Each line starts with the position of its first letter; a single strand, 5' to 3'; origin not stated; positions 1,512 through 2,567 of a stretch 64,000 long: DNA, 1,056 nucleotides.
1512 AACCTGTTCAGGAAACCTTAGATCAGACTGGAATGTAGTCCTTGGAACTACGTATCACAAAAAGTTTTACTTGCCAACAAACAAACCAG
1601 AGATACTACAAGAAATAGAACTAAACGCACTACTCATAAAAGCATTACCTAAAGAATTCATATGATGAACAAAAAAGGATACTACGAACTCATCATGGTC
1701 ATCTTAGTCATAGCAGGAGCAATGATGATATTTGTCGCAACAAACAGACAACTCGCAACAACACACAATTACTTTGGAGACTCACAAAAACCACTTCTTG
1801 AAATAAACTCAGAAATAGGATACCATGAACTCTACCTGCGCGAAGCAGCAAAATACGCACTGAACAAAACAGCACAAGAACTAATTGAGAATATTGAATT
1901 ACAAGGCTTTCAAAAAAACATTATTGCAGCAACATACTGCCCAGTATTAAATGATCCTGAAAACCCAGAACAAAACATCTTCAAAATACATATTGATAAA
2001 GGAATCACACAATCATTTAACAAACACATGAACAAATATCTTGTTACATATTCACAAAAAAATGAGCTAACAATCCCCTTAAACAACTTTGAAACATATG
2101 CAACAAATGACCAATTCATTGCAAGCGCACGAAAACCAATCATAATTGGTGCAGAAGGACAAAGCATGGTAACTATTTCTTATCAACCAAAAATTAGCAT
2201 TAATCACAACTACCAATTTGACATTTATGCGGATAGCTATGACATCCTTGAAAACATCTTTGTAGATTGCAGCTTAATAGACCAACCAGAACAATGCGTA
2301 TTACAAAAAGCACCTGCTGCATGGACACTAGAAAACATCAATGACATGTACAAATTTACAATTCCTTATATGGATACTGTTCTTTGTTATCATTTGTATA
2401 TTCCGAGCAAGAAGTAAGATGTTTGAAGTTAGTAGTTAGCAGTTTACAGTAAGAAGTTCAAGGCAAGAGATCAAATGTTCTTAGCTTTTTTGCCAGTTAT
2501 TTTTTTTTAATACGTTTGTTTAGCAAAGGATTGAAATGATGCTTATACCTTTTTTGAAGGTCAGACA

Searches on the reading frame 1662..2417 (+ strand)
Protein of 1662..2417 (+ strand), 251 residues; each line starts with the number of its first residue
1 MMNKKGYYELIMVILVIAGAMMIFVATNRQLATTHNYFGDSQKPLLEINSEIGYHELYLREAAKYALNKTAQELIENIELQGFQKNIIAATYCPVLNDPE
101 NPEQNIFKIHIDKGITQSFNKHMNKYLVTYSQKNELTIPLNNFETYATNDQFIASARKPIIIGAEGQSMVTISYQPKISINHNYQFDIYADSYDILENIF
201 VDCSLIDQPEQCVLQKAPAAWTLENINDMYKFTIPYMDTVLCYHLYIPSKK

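Call 28: find_encoding_contigs(protein=window:1662-2417:+, flank=10000, max_places=3)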
Protein window:1662-2417:+ (251 aa): 2 contigs read that carry it; 1 place shown.
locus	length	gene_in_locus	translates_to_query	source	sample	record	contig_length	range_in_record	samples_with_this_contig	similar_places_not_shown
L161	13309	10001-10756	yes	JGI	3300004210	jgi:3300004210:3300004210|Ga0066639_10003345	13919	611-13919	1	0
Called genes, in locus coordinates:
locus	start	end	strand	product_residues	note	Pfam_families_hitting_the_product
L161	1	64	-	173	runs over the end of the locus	-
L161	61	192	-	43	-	-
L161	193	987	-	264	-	-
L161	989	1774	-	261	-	-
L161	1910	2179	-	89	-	-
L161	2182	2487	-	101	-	-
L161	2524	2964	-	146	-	PF13412:HTH_24, PF01037:AsnC_trans_reg (weak)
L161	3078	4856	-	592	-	PF01636:APH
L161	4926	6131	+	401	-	-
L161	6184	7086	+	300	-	PF04014:MazE_antitoxin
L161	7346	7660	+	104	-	-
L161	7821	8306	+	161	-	-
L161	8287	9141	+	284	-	-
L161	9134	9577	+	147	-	-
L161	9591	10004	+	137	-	-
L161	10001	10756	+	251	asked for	-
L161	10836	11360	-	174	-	PF00856:SET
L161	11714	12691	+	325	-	PF01336:tRNA_anti-codon, PF08646:Rep_fac-A_C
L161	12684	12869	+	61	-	PF13023:HD_3 (weak)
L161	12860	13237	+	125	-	PF13023:HD_3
